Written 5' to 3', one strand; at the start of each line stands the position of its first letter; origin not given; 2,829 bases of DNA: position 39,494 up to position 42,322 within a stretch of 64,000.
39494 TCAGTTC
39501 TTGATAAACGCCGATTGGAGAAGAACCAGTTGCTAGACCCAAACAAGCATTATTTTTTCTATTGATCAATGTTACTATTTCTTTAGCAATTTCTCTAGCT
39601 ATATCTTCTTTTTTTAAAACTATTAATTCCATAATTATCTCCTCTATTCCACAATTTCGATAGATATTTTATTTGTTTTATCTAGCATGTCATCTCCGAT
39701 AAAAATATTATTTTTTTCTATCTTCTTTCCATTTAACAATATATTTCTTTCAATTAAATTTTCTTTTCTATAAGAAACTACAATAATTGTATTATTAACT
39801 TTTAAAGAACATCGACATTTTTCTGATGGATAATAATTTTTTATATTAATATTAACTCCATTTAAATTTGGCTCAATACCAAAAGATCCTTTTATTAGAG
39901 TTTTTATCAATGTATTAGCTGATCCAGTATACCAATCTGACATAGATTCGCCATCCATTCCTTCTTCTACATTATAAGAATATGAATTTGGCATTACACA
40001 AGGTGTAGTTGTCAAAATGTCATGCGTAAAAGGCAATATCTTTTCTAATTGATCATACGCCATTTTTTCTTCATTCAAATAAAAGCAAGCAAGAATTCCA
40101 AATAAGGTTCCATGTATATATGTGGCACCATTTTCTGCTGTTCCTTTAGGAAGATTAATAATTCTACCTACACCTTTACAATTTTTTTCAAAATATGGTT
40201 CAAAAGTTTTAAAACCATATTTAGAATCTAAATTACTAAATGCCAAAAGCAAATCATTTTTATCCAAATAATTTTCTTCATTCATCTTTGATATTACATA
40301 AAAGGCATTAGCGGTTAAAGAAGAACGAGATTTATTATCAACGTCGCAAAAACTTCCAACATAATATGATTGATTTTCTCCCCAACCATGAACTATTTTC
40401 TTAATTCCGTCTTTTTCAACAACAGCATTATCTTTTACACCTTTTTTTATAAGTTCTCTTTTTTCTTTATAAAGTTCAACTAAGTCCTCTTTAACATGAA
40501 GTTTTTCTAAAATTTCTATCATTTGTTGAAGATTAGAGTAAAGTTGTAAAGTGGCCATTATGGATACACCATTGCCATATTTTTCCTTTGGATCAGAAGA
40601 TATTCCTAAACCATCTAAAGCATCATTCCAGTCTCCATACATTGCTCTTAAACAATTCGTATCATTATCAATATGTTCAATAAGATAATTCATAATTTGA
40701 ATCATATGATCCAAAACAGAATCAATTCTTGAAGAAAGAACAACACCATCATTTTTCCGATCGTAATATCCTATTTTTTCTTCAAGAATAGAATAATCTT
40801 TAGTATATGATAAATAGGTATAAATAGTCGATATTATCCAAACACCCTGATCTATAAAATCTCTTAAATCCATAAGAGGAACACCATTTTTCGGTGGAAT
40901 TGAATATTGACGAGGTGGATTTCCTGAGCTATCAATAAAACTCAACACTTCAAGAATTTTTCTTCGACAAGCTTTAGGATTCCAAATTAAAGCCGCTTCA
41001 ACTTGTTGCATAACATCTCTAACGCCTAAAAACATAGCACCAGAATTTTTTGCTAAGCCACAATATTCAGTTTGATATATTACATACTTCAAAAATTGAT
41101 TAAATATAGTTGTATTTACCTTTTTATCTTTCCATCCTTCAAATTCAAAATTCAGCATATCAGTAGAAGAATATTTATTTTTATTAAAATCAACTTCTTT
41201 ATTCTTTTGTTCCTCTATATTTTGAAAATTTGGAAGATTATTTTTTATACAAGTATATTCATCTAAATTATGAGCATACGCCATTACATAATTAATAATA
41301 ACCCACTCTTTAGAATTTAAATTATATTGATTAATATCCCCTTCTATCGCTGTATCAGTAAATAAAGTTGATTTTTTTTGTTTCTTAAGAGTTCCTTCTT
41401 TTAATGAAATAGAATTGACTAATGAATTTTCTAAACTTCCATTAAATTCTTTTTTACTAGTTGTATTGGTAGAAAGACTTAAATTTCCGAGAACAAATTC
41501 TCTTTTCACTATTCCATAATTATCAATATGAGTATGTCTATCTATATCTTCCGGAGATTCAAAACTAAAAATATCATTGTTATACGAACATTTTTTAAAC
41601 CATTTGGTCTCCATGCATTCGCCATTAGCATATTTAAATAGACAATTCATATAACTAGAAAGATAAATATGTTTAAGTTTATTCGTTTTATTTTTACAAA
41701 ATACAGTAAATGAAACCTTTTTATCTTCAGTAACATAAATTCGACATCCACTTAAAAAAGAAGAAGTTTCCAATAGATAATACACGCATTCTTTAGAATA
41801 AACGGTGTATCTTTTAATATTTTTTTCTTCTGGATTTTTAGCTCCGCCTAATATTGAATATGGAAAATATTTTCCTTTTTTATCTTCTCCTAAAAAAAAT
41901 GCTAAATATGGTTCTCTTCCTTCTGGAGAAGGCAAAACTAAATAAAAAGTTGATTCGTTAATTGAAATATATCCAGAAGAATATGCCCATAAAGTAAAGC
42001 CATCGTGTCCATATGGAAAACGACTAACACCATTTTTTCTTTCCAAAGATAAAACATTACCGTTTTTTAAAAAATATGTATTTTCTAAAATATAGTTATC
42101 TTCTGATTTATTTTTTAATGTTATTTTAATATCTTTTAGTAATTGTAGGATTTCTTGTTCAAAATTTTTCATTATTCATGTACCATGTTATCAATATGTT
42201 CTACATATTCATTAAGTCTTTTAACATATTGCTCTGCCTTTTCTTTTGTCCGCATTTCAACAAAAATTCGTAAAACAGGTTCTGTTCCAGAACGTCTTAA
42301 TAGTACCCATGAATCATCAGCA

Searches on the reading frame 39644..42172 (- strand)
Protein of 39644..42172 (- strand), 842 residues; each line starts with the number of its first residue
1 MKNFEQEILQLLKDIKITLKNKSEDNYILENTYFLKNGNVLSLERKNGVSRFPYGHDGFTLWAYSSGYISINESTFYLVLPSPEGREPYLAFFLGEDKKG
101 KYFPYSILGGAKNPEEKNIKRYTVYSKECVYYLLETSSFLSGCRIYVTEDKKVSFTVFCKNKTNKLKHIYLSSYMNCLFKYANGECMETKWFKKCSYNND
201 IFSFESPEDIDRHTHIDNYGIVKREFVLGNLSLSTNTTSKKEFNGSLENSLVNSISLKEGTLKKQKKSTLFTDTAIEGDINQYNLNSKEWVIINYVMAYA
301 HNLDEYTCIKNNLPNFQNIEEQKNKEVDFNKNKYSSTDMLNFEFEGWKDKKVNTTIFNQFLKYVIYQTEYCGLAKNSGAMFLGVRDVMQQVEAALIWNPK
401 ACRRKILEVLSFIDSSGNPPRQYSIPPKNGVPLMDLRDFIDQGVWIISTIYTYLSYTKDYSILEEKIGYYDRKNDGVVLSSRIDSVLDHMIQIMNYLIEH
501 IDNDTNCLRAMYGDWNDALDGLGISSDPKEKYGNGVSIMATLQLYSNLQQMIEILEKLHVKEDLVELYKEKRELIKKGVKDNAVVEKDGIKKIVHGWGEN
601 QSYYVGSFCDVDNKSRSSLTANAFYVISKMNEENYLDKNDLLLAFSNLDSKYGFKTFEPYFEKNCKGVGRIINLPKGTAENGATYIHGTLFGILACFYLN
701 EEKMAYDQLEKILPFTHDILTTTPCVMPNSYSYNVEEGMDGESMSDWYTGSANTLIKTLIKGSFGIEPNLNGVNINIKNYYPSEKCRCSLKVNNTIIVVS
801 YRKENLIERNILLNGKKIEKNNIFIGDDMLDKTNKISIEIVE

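Call 10: search_protein_families(library=pfam, proteins=[window:39644-42172:-], max_evalue=0.01)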
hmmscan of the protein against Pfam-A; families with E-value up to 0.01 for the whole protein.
window:39644-42172:- (842 aa): 2 families
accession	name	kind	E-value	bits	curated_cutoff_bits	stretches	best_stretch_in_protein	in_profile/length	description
PF17167.11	Glyco_hydro_94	-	5.7e-28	98.2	27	1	376-759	44-414/420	Glycosyl hydrolase 94 superfamily, catalytic domain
PF06202.20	GDE_C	-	3.3e-06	26.7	21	1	440-728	80-333/367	Amylo-alpha-1,6-glucosidase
